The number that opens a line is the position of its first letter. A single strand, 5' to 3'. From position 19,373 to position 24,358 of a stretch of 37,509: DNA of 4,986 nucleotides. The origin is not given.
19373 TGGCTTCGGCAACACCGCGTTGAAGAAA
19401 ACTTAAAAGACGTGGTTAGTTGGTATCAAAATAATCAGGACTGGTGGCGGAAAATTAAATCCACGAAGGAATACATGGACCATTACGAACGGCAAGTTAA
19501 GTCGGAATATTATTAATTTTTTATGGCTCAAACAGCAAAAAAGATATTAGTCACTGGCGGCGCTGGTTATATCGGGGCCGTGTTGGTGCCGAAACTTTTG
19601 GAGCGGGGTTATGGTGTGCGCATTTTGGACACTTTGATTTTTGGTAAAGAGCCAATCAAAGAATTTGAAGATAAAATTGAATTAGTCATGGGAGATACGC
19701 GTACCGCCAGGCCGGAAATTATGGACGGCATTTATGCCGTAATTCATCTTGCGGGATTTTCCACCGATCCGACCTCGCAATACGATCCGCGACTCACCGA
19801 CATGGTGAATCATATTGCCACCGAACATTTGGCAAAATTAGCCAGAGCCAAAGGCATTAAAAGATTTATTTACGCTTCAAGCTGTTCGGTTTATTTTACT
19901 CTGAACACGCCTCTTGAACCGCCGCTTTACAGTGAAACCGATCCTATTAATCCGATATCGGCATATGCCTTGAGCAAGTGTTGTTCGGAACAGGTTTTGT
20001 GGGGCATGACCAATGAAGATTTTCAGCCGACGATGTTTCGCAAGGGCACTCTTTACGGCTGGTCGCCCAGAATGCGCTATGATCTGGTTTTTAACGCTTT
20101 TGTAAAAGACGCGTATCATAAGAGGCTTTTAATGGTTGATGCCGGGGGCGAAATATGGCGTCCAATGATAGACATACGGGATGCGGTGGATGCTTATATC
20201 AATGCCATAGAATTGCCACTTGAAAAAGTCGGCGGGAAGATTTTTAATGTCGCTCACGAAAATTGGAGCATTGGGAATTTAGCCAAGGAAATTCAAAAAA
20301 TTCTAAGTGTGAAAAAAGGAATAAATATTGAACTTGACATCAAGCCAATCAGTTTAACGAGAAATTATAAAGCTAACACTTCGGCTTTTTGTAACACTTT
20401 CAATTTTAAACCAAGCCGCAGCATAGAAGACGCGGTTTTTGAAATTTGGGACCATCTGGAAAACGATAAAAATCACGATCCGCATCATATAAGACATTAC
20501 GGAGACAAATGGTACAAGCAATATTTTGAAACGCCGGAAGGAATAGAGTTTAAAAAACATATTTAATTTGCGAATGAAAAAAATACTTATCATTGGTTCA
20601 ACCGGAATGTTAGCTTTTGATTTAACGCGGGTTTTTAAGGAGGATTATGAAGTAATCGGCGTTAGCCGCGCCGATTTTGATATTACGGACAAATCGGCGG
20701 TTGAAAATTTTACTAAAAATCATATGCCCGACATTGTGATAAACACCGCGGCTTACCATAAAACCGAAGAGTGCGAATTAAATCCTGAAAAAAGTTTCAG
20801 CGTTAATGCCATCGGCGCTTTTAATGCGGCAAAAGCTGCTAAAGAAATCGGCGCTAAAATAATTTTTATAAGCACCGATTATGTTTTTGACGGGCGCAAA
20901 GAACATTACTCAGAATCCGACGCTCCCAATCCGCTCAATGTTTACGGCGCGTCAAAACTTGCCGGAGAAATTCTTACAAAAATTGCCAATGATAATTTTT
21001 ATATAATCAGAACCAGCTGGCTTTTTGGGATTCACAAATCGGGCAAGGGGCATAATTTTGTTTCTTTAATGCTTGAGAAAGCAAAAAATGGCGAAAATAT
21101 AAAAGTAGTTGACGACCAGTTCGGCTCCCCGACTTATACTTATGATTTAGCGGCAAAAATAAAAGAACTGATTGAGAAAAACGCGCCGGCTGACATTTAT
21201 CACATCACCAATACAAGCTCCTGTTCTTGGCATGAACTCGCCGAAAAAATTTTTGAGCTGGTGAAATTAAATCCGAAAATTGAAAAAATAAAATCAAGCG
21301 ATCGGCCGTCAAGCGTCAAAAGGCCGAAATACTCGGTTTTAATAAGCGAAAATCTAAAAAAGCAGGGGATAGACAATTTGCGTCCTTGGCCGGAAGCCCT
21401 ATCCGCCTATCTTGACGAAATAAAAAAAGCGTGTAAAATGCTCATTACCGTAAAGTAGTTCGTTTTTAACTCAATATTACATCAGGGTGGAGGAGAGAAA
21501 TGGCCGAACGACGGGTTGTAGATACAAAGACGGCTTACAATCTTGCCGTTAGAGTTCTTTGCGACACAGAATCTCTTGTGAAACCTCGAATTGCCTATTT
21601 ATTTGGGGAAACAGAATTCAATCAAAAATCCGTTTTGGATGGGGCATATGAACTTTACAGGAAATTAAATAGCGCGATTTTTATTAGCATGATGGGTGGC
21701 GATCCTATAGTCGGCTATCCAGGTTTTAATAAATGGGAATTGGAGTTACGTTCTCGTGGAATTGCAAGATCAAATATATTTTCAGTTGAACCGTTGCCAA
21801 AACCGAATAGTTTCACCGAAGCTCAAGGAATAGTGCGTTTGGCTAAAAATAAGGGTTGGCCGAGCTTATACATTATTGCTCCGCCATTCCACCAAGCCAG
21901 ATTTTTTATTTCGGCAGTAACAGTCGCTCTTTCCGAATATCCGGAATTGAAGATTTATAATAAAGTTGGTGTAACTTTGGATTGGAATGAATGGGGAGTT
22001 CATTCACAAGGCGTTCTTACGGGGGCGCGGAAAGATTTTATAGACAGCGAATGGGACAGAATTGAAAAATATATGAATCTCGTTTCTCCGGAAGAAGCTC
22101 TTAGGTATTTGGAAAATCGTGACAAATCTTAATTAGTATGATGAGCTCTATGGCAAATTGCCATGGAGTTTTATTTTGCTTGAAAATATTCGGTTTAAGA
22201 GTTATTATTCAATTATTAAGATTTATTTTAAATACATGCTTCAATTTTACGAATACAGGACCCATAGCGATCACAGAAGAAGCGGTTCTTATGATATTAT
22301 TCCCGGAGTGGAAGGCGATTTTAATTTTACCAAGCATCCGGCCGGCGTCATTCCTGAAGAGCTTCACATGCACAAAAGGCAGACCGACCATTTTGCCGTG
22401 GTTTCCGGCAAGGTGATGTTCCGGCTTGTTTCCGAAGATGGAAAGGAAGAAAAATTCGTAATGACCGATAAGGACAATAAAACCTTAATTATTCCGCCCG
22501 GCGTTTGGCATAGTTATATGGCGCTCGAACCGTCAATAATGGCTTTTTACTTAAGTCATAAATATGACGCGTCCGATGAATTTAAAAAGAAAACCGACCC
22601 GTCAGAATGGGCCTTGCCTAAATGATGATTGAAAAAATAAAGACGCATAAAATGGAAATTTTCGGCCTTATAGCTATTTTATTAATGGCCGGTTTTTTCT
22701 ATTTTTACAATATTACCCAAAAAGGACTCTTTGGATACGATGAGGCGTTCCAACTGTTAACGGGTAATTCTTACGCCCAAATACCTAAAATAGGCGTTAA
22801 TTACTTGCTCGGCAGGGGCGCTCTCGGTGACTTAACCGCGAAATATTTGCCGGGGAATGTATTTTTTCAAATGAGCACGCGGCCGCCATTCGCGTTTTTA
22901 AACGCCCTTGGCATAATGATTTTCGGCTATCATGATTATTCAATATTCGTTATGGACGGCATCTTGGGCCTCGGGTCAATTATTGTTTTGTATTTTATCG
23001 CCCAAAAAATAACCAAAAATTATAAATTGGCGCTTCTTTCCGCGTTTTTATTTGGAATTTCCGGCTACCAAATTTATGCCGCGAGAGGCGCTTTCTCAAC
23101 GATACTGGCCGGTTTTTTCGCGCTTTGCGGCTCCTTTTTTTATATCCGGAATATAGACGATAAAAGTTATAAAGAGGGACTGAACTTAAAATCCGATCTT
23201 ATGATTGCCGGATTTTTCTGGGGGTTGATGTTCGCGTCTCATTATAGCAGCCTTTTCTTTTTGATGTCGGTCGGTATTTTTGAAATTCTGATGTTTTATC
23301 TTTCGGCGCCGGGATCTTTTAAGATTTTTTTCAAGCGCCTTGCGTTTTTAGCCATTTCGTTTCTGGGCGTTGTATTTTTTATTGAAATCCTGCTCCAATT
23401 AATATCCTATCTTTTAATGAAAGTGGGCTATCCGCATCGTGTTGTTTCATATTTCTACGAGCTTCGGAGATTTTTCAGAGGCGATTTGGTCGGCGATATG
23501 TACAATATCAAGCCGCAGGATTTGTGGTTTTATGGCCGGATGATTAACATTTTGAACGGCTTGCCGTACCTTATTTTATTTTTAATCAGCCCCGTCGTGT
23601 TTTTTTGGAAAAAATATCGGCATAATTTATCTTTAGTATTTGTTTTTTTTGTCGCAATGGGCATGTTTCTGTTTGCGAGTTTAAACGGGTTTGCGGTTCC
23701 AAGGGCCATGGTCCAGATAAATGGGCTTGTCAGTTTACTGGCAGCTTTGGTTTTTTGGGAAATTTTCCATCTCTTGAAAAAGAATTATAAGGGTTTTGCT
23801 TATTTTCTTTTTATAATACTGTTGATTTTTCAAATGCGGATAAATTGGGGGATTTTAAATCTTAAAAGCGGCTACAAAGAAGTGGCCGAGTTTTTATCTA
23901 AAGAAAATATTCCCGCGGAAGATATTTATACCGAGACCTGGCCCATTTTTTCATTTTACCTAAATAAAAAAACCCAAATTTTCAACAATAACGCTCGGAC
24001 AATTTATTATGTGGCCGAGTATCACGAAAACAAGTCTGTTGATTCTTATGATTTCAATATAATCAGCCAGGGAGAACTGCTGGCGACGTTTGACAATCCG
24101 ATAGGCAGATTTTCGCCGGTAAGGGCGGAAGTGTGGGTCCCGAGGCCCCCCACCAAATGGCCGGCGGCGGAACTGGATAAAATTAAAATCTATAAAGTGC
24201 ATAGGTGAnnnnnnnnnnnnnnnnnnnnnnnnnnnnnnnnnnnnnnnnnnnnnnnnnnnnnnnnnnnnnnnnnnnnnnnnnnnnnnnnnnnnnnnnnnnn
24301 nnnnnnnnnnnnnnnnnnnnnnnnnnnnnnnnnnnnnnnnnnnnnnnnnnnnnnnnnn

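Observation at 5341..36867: GT-C-centred glycosylation super-locus with no recognisable Wzx/Wzy-polymerase/initiating-PGT logic, next to a surface-layer-like protein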

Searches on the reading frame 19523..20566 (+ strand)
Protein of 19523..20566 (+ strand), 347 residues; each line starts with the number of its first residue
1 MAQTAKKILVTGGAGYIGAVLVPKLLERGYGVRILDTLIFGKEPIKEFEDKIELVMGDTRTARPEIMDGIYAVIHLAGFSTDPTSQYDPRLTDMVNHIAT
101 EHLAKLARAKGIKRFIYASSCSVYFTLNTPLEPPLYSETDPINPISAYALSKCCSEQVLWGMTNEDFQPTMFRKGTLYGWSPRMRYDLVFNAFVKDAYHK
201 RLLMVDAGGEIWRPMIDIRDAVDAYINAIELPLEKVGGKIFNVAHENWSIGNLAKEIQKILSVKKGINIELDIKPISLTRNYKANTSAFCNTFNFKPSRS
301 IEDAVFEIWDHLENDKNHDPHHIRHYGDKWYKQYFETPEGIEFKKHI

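Call 5: search_protein_families(library=pfam, proteins=[window:19523-20566:+], max_evalue=0.01)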
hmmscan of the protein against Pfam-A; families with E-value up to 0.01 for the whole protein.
window:19523-20566:+ (347 aa): 9 families
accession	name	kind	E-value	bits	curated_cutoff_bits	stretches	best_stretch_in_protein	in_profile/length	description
PF01370.27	Epimerase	-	3.9e-36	125.1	20.9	1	8-244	1-240/240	NAD dependent epimerase/dehydratase family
PF16363.11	GDP_Man_Dehyd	-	2.6e-18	67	27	1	9-159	1-164/332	GDP-mannose 4,6 dehydratase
PF01073.25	3Beta_HSD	-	1.1e-13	51.3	22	1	9-160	1-158/280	3-beta hydroxysteroid dehydrogenase/isomerase family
PF04321.23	RmlD_sub_bind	-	1e-11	44.9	27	1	7-206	2-177/287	RmlD substrate binding domain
PF13460.12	NAD_binding_10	-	5.3e-08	33.4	27.2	1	12-133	1-111/184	NAD(P)H-binding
PF07993.18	NAD_binding_4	-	1.3e-07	31.5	20.1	1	63-179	82-209/258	Male sterility protein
PF02719.21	Polysacc_synt_2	-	7.4e-07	29.1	20.2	1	8-120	1-128/293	Polysaccharide biosynthesis protein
PF05368.20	NmrA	-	7.9e-07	29.4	27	1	5-120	2-107/298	NmrA-like family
PF23349.2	BBS7_hp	-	0.0033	18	27.8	1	248-314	39-104/114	BBS7 hairpin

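Call 20: search_protein_families(library=ncbifam, proteins=[window:19523-20566:+], max_evalue=0.00001)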
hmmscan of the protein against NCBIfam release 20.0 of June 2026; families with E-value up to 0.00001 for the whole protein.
window:19523-20566:+ (347 aa): 18 families
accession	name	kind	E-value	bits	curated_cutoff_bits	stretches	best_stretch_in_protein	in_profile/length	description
TIGR01179.1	galE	equivalog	1e-25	90.3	262.3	1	7-173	1-172/332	UDP-glucose 4-epimerase GalE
TIGR04180.1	EDH_00030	hypoth_equivalog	3.2e-17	62.5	475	1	8-270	1-265/297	NAD-dependent 4,6-dehydratase LegB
TIGR02197.1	heptose_epim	equivalog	8.6e-16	58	274.6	1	8-301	1-302/316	ADP-glyceromanno-heptose 6-epimerase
TIGR03466.1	HpnA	hypoth_equivalog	4.4e-15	55.4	367.65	1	7-167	2-160/327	hopanoid-associated sugar epimerase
NF007956.0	PRK10675.1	subfamily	1.4e-14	54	394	1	7-163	2-164/338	UDP-glucose 4-epimerase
NF042422.1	oxyalk_red_OleD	equivalog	2.7e-12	46.7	580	1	7-230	2-216/329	2-alkyl-3-oxoalkanoate reductase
NF043036.1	ErythonDh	equivalog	9.9e-11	41.4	325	1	7-159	2-160/321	D-erythronate dehydrogenase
TIGR01214.1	rmlD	equivalog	1.5e-10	40.7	224.05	1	7-278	1-243/285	dTDP-4-dehydrorhamnose reductase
TIGR01181.1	dTDP_gluc_dehyt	equivalog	1.6e-10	40.6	365.1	1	7-262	1-262/321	dTDP-glucose 4,6-dehydratase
NF041293.1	G6PDh_Azf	equivalog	1.7e-09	37.5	400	1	6-140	3-136/252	NAD-dependent glucose-6-phosphate dehydrogenase Azf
NF052578.1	StrlDmthSdmBMthl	equivalog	2.4e-08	34.1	600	1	8-200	3-191/328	sterol demethylase protein SdmB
NF041015.1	UDPsulfquin_syn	equivalog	1.4e-07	30.8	575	0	186-316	235-367/384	UDP-sulfoquinovose synthase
TIGR01746.1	Thioester-redct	subfamily_domain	1.9e-07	30.7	213.35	0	99-245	115-263/371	thioester reductase domain-containing protein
NF058621.1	DiazavRedAvaA7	equivalog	3.3e-07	30.3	400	1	7-245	2-231/304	3-diazoavenalumate denitrifying reductase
NF008872.0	PRK11908.1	equivalog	1.1e-06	27.9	294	1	6-261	2-271/349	bifunctional UDP-4-keto-pentose/UDP-xylose synthase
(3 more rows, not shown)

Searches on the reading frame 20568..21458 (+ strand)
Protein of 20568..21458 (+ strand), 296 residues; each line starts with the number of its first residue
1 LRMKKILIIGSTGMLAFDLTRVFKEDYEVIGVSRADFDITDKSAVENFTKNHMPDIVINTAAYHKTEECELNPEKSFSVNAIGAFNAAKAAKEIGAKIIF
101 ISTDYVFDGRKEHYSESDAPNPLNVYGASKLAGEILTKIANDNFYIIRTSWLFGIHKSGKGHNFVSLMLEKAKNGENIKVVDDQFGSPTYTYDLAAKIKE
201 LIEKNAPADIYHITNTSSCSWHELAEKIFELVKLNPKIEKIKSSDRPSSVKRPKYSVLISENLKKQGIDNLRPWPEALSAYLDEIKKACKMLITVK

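Call 5: search_protein_families(library=pfam, proteins=[window:20568-21458:+], max_evalue=0.01)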
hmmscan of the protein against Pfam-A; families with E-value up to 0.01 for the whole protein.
window:20568-21458:+ (296 aa): 5 families
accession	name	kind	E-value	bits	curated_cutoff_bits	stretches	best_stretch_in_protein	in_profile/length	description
PF04321.23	RmlD_sub_bind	-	9.5e-89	297.7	27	1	5-285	2-285/287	RmlD substrate binding domain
PF01370.27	Epimerase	-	4.8e-28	98.6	20.9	1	6-183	1-204/240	NAD dependent epimerase/dehydratase family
PF16363.11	GDP_Man_Dehyd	-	2.2e-16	60.7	27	1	36-251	58-285/332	GDP-mannose 4,6 dehydratase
PF02719.21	Polysacc_synt_2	-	4.8e-14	52.7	20.2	1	4-241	24-256/293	Polysaccharide biosynthesis protein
PF07993.18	NAD_binding_4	-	2.3e-05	24.1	20.1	1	55-164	90-219/258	Male sterility protein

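Call 20: search_protein_families(library=ncbifam, proteins=[window:20568-21458:+], max_evalue=0.00001)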
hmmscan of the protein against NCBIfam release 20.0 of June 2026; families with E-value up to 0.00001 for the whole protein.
window:20568-21458:+ (296 aa): 8 families
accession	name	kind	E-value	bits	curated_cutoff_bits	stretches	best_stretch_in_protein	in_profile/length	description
TIGR01214.1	rmlD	equivalog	4.1e-92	308.3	224.05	1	5-284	1-284/285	dTDP-4-dehydrorhamnose reductase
NF007440.0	PRK09987.1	equivalog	2.5e-41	141.9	308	1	5-285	2-293/299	dTDP-4-dehydrorhamnose reductase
TIGR01181.1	dTDP_gluc_dehyt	equivalog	1.9e-14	53.5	365.1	1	37-248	57-276/321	dTDP-glucose 4,6-dehydratase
TIGR01179.1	galE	equivalog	2.9e-11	42.8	262.3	1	36-140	53-160/332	UDP-glucose 4-epimerase GalE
TIGR02622.1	CDP_4_6_dhtase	equivalog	5.8e-11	42.1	278.45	1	36-145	60-173/352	CDP-glucose 4,6-dehydratase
TIGR02197.1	heptose_epim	equivalog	5.9e-08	32.2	274.6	1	38-251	49-276/316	ADP-glyceromanno-heptose 6-epimerase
TIGR03589.1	PseB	equivalog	1.1e-07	31.1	407.75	1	4-142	31-151/324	UDP-N-acetylglucosamine 4,6-dehydratase (inverting)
NF047922.1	GDPFucSynFcl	equivalog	1.9e-06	27.6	500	0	4-62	3-62/308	GDP-L-fucose synthase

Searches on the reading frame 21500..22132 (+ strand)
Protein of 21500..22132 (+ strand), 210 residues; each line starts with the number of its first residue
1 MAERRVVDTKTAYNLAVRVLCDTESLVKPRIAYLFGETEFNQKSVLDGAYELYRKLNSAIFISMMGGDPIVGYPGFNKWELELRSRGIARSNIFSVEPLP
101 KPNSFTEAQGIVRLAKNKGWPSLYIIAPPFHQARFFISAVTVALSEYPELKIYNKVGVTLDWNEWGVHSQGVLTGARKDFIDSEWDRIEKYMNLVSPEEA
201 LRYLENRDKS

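Call 5: search_protein_families(library=pfam, proteins=[window:21500-22132:+], max_evalue=0.01)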
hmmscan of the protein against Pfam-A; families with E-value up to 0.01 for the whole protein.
window:21500-22132:+ (210 aa): 0 families

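Call 7: search_protein_families(library=pfam, proteins=[window:21500-22132:+], max_evalue=1)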
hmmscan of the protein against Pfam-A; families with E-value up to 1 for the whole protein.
window:21500-22132:+ (210 aa): 0 families

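Call 21: search_protein_families(library=ncbifam, proteins=[window:21500-22132:+], max_evalue=0.01)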
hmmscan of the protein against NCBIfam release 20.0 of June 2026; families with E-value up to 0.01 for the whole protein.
window:21500-22132:+ (210 aa): 0 families

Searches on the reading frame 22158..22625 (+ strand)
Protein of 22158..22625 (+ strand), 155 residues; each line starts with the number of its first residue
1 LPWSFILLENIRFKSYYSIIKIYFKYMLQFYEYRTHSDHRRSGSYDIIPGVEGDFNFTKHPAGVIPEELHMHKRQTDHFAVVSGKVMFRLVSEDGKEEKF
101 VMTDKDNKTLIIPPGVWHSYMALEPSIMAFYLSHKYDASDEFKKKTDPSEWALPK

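Call 5: search_protein_families(library=pfam, proteins=[window:22158-22625:+], max_evalue=0.01)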
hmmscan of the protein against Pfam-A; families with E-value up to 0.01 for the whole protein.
window:22158-22625:+ (155 aa): 6 families
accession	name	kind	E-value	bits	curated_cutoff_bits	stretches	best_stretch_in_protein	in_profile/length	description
PF05523.17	FdtA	-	1.2e-07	32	23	1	70-142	49-120/131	WxcM-like, C-terminal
PF00908.23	dTDP_sugar_isom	-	5.4e-05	23.4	27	1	75-143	65-140/168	dTDP-4-dehydrorhamnose 3,5-epimerase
PF09313.17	DUF1971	-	8.5e-05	22.9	23.1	1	79-124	29-73/80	Domain of unknown function (DUF1971)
PF00190.28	Cupin_1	-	0.0003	20.8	22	1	68-132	47-113/151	Cupin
PF14667.12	Polysacc_synt_C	-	0.00061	20.3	28.7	1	56-137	21-104/111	Polysaccharide biosynthesis C-terminal domain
PF07883.17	Cupin_2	-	0.00084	19.4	27.2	1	67-124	11-60/70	Cupin domain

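Call 20: search_protein_families(library=ncbifam, proteins=[window:22158-22625:+], max_evalue=0.00001)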
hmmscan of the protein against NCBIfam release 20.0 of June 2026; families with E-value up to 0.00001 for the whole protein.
window:22158-22625:+ (155 aa): 1 family
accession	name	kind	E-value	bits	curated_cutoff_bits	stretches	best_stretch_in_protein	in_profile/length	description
TIGR04366.1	cupin_WbuC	subfamily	8.9e-08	32.1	42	1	69-129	49-111/132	WbuC family cupin fold metalloprotein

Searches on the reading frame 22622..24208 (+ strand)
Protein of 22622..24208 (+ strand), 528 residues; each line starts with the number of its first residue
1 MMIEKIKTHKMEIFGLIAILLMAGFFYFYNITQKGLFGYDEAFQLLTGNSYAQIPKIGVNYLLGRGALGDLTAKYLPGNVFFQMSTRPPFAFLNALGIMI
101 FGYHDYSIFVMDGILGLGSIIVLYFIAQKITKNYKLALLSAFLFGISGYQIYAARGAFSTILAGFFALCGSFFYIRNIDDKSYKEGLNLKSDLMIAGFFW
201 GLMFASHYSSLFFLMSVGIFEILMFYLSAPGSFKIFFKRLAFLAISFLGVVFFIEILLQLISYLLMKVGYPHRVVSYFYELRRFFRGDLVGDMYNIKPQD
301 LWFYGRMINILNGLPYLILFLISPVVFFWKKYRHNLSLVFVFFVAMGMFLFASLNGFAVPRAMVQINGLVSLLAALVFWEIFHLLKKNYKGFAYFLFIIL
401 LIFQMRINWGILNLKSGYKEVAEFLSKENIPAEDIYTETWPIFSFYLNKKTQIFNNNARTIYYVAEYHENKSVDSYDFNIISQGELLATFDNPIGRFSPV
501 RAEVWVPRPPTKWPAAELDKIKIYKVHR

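Call 5: search_protein_families(library=pfam, proteins=[window:22622-24208:+], max_evalue=0.01)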
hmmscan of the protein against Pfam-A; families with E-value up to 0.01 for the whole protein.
window:22622-24208:+ (528 aa): 1 family
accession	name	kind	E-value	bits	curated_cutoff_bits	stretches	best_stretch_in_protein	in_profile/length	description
PF13231.12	PMT_2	-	2.3e-06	28.4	26.1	1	88-254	3-155/160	Dolichyl-phosphate-mannose-protein mannosyltransferase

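Call 21: search_protein_families(library=ncbifam, proteins=[window:22622-24208:+], max_evalue=0.01)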
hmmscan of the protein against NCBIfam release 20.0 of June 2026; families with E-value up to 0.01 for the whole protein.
window:22622-24208:+ (528 aa): 1 family
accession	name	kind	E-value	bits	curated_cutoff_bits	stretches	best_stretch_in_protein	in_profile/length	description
NF058602.1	PrMnsylTfPmt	equivalog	0.0007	18.5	800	1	82-180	94-193/530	protein O-mannosyltransferase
